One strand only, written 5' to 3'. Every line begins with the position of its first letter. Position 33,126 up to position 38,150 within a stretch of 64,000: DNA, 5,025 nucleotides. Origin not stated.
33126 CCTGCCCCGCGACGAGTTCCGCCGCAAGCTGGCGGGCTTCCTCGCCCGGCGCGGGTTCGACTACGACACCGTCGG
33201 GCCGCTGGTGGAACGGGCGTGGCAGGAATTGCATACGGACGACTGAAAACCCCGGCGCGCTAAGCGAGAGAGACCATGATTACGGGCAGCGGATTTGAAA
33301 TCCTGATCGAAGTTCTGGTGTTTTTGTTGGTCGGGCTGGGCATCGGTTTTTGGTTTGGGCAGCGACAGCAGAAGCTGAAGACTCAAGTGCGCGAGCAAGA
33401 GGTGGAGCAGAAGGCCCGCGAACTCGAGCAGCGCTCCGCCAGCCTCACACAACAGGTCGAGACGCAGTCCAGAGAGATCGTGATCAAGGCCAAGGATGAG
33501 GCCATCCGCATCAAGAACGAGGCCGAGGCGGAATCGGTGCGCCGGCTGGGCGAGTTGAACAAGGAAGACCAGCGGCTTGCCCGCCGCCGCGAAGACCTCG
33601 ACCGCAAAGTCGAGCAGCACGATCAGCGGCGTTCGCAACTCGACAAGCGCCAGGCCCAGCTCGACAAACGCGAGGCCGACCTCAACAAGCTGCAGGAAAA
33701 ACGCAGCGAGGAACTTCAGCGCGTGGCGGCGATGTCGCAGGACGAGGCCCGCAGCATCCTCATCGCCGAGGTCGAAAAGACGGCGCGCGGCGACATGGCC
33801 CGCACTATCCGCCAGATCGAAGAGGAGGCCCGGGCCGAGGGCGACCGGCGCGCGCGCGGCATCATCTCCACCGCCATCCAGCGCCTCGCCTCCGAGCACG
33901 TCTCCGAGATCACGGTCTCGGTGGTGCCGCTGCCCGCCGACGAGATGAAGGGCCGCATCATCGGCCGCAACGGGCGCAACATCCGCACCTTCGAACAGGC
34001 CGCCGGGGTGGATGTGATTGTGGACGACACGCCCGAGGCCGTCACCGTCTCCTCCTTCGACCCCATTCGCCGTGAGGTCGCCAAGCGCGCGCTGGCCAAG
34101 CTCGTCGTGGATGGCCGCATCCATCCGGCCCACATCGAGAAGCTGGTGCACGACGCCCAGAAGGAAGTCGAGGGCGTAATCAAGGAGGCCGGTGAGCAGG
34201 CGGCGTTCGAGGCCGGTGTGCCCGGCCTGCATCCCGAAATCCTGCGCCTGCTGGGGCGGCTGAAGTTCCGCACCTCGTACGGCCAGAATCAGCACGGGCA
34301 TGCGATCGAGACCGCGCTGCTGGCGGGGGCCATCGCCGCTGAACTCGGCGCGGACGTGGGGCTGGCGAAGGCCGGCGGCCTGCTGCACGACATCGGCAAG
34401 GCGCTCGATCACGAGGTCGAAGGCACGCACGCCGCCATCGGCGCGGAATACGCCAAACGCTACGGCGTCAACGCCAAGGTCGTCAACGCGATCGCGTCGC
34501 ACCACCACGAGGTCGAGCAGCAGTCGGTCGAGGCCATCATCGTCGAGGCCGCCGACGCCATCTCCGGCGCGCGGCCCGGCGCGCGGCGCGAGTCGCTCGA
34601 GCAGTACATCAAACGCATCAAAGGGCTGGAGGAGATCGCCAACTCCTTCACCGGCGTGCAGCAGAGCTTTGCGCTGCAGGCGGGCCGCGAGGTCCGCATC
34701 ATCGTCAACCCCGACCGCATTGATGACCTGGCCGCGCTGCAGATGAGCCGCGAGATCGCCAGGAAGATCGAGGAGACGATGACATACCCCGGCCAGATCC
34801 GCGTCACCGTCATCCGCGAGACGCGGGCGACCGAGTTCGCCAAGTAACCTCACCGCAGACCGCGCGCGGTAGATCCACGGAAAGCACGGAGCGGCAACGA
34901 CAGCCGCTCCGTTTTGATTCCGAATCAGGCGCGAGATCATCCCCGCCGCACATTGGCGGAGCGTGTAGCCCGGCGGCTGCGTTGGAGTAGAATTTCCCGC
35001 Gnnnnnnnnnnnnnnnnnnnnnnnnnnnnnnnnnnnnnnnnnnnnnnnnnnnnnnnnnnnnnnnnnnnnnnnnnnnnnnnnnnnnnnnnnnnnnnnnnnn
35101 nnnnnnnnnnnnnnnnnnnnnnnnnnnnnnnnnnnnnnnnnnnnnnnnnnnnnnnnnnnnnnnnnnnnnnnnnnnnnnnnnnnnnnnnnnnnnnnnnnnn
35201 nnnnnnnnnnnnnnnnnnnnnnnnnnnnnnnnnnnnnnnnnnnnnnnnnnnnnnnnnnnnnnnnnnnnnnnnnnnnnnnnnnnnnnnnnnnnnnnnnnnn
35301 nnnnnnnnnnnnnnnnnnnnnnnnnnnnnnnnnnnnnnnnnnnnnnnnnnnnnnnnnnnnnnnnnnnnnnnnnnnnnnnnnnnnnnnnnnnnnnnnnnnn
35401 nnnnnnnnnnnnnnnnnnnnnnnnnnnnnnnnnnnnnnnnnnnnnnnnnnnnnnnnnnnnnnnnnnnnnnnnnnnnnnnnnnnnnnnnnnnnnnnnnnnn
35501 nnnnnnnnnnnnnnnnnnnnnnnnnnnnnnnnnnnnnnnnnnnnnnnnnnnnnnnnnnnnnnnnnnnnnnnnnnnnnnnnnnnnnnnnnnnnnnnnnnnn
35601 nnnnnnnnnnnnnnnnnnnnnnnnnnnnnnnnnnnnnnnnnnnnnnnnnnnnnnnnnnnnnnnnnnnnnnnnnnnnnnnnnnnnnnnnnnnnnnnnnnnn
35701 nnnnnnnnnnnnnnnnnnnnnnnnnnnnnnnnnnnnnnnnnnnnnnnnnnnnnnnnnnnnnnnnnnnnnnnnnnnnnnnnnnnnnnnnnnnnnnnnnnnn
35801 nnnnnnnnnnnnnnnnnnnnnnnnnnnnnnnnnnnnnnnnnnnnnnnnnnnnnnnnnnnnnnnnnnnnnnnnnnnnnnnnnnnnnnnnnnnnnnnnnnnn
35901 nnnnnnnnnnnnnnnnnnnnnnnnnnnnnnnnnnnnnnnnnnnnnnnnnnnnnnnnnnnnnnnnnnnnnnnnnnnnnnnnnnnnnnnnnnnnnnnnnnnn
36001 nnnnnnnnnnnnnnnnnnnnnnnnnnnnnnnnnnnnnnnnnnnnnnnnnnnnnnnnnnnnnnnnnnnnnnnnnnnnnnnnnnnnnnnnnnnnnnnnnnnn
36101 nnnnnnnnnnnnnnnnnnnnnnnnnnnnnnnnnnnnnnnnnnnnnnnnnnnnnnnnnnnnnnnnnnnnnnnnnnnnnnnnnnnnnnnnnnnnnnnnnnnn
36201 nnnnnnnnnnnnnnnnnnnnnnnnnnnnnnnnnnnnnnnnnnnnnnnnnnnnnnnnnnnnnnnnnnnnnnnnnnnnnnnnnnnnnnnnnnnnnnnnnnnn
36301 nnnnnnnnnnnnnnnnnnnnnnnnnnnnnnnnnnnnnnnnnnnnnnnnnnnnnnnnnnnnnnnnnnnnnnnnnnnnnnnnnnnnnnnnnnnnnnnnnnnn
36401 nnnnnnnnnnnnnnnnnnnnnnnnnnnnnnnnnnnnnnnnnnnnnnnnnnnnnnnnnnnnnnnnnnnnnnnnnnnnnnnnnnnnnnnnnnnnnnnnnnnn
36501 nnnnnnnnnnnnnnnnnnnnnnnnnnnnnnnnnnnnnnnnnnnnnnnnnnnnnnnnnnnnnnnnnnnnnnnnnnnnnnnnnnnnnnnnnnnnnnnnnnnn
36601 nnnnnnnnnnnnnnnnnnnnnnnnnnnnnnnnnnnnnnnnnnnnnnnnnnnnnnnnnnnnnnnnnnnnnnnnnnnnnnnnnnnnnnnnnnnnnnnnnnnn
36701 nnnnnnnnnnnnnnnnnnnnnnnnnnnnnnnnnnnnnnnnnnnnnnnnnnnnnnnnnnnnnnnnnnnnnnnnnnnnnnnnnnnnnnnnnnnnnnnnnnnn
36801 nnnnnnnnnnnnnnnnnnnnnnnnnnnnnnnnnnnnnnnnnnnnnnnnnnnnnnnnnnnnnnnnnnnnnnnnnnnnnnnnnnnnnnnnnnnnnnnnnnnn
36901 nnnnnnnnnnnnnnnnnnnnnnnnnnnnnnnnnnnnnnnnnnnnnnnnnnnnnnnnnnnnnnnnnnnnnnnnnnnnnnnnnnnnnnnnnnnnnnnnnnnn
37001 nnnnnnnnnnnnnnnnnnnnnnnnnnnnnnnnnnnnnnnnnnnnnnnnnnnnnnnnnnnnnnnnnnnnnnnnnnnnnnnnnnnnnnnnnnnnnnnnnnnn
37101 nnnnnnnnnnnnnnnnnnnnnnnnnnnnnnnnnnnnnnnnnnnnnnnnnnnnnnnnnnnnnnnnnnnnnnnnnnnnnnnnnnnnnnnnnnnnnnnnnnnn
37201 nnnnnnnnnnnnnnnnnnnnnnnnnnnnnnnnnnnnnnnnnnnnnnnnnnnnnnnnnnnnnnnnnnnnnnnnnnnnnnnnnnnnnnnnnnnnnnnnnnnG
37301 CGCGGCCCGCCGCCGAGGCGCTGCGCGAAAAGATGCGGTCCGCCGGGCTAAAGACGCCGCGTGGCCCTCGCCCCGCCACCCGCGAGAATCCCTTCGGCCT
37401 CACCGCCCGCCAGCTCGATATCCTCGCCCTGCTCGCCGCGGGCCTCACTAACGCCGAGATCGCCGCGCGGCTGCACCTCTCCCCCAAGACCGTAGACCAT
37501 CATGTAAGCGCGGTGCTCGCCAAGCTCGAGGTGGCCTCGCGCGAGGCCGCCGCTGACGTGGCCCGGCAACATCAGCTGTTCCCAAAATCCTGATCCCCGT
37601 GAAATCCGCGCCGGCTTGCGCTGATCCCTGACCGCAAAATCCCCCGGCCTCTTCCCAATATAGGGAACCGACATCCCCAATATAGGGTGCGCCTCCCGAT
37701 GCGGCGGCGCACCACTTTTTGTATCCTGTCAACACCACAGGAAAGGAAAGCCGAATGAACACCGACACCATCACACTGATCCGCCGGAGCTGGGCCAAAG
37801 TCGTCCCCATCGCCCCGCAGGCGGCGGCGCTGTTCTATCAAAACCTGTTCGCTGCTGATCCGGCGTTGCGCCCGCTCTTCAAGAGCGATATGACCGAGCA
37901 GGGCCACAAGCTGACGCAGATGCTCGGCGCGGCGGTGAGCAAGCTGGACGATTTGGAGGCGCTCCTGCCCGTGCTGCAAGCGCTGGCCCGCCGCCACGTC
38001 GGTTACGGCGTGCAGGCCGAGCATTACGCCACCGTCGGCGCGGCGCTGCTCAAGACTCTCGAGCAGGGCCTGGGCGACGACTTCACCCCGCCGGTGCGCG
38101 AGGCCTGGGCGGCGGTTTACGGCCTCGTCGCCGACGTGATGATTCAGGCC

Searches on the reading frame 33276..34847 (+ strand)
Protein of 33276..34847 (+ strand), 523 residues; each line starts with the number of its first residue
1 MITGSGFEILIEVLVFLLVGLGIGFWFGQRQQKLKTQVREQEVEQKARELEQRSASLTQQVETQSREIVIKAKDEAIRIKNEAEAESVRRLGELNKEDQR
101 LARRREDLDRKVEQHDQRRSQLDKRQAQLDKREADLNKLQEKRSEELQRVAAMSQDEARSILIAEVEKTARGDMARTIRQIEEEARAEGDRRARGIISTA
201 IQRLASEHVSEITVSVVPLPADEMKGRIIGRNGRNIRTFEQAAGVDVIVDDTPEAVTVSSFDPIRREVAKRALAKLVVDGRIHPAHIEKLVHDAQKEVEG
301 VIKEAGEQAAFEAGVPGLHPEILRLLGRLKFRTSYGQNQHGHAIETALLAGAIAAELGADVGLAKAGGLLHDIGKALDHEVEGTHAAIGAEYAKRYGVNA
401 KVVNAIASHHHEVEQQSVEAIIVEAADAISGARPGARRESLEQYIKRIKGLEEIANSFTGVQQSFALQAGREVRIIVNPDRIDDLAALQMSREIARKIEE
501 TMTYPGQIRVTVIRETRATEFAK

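Call 7: search_protein_families(library=pfam, proteins=[window:33276-34847:+])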
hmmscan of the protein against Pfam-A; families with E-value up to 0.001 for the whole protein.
window:33276-34847:+ (523 aa): 4 families
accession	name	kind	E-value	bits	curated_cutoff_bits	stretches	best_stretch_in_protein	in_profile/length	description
PF12072.13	RNase_Y_N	-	2e-38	132.3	32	1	14-208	3-201/201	RNase Y N-terminal region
PF01966.28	HD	-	6.4e-17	62.3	22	1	341-430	3-114/116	HD domain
PF00013.35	KH_1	-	6.6e-08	32.6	21.5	1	218-273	5-64/66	KH domain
PF08668.18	HDOD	-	3.8e-05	23.7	22.9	0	342-375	98-132/196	HDOD domain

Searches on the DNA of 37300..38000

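Call 5: search_rna_families(source=window, start=37300, end=38000, threshold=evalue, max_evalue=10, show_alignments=3)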
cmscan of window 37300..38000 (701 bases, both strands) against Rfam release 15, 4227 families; matches with E-value up to 10: 1.
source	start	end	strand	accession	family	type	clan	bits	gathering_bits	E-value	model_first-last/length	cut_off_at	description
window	37686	37749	+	RF03115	KDPG-aldolase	Gene; sRNA;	-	16.4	54.6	2.3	1-88/88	no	KDPG-aldolase RNA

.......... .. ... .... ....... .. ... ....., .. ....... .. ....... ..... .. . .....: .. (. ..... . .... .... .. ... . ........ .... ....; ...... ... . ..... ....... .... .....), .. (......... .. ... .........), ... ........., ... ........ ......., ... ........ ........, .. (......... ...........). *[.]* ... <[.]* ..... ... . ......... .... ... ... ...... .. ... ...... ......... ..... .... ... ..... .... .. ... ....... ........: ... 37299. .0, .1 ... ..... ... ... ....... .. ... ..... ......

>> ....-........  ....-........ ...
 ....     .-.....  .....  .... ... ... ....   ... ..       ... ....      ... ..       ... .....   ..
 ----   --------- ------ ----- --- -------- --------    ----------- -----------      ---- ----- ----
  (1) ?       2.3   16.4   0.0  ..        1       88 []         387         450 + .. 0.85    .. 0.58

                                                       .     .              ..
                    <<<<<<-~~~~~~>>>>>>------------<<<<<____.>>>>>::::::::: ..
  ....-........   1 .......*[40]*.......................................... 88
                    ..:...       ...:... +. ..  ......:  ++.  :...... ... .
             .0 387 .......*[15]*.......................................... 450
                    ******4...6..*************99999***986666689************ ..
